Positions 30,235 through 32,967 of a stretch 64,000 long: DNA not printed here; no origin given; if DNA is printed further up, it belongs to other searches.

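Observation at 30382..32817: ZnuA-type metal-binding lipoprotein with a beta-propeller-like domain inserted into its His-rich loop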

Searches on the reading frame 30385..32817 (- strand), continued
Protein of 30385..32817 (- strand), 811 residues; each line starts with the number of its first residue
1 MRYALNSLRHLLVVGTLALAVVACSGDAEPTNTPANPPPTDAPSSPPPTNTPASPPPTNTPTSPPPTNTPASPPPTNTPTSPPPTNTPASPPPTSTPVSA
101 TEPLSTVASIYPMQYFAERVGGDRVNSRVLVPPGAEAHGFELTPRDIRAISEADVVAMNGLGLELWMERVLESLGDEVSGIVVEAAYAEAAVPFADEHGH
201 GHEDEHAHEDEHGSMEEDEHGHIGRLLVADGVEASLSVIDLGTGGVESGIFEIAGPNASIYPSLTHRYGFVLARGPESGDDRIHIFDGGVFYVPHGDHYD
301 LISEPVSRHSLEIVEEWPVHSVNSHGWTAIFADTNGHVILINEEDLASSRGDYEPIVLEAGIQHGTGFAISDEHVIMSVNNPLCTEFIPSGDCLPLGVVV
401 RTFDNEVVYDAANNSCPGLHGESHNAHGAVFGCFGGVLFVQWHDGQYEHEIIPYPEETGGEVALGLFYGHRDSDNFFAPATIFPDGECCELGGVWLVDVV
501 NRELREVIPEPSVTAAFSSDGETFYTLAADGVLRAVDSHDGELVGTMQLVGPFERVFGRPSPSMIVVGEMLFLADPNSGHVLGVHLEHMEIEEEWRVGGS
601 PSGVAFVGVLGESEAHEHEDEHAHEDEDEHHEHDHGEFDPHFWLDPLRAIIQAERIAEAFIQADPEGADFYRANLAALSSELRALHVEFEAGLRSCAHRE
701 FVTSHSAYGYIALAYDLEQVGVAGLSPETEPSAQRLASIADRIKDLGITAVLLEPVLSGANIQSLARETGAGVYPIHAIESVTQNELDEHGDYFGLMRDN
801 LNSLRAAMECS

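Call 55: find_encoding_contigs(protein=P0007, flank=10000, max_places=2)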
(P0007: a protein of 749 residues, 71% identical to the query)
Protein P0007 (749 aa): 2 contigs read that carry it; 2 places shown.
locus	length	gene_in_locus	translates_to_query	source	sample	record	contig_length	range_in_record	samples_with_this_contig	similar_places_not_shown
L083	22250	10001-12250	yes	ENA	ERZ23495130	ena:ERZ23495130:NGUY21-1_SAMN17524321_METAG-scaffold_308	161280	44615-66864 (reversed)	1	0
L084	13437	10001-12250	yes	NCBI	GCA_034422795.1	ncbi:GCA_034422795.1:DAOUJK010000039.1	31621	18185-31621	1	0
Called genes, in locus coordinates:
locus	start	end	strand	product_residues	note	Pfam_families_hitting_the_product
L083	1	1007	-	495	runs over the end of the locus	-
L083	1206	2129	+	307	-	PF00005:ABC_tran, PF13304:AAA_21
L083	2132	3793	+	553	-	PF12679:ABC2_membrane_2, PF10920:DUF2705 (faint), PF12698:ABC2_membrane_3 (weak), PF13346:ABC2_membrane_5 (faint), PF01061:ABC2_membrane (weak), PF12679:ABC2_membrane_2, PF12730:ABC2_membrane_4, PF12698:ABC2_membrane_3 (weak)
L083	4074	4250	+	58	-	PF21748:UPF0150 (weak), PF15919:HicB_lk_antitox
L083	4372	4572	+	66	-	PF21748:UPF0150 (weak), PF15919:HicB_lk_antitox (weak)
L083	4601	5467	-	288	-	PF13714:PEP_mutase, PF00463:ICL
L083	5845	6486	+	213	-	PF00857:Isochorismatase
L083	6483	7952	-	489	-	PF07995:GSDH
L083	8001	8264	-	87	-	-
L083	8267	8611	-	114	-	-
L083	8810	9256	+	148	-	PF10604:Polyketide_cyc2, PF06240:COXG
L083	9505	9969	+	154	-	PF01475:FUR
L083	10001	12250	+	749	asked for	PF01297:ZnuA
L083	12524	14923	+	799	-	-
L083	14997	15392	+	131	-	-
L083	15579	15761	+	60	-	-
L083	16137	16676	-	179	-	PF00929:RNase_T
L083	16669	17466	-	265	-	PF01479:S4, PF00849:PseudoU_synth_2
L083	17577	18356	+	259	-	-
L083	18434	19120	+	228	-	PF02163:Peptidase_M50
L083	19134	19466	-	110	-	-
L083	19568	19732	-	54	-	-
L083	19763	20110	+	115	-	PF06108:DUF952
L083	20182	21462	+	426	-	PF00275:EPSP_synthase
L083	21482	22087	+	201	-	PF00625:Guanylate_kin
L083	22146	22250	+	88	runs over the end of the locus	-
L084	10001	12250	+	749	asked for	PF01297:ZnuA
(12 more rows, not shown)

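Call 56: find_encoding_contigs(protein=P0004, flank=8000, max_places=1)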
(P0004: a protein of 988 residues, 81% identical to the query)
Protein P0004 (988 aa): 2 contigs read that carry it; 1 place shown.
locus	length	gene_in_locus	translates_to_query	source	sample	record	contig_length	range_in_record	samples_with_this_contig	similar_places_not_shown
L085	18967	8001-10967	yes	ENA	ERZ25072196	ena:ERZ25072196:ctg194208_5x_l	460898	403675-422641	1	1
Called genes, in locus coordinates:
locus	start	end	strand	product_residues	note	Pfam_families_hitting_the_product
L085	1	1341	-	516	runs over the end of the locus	PF13245:AAA_19 (faint), PF13604:AAA_30 (weak), PF03237:Terminase_6N (weak)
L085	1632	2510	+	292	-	PF00226:DnaJ, PF06271:RDD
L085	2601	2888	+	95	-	PF21716:dnstrm_HI1420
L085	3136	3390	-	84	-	PF00578:AhpC-TSA (weak)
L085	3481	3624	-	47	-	PF00578:AhpC-TSA (weak)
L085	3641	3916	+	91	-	-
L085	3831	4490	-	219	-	PF01936:NYN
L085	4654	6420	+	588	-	PF01019:G_glu_transpept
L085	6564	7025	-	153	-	PF05014:Nuc_deoxyrib_tr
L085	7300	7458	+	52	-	-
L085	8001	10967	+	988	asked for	-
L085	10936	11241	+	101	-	-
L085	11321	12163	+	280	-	PF13489:Methyltransf_23 (weak), PF02527:GidB, PF13649:Methyltransf_25, PF13847:Methyltransf_31, PF08241:Methyltransf_11, PF08242:Methyltransf_12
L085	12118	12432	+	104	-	-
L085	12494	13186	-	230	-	PF00254:FKBP_C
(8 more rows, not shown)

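Call 58: search_protein_families(library=ncbifam, proteins=[L083:12524-14923:+], max_evalue=0.001)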
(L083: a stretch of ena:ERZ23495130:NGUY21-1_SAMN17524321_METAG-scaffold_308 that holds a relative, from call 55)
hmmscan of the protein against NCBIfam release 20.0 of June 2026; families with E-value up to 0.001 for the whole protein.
L083:12524-14923:+ (799 aa): 9 families
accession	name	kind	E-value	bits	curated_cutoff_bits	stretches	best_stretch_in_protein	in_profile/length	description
NF040870.1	AztC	equivalog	1.8e-48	165.4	350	2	609-795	99-276/277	zinc ABC transporter substrate-binding protein AztC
NF033605.1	Zn_bnd_ABC_AdcA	exception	2.9e-44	151.9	700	2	598-797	125-323/517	zinc ABC transporter substrate-binding lipoprotein AdcA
NF053842.1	MnTportMntCDein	equivalog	6.5e-42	143.7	400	2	611-761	95-248/281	manganese ABC transporter substrate-binding protein MntC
NF007091.2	PRK09545.1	equivalog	3.2e-39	135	268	2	592-763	116-286/318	zinc ABC transporter substrate-binding protein ZnuA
NF038015.2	AztD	exception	3.5e-37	128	400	1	208-579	2-354/356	zinc metallochaperone AztD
TIGR03772.1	anch_rpt_subst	equivalog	2.7e-35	121.9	350.45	2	620-795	310-484/486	anchored repeat ABC transporter, substrate-binding protein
NF053703.1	Mn_SBP_EfaA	exception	5.8e-26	91.4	485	2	623-793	135-306/310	Mn/Fe ABC transporter substrate-binding lipoprotein EfaA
NF047355.1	ABC_bind_Mn_Staph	exception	3.1e-24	85.8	500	2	616-797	127-309/309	manganese ABC transporter substrate-binding lipoprotein MntC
NF040928.1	ABC_lipo_SloC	subfamily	1.9e-22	79.7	525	2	618-792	124-298/304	metal ABC transporter substrate-binding lipoprotein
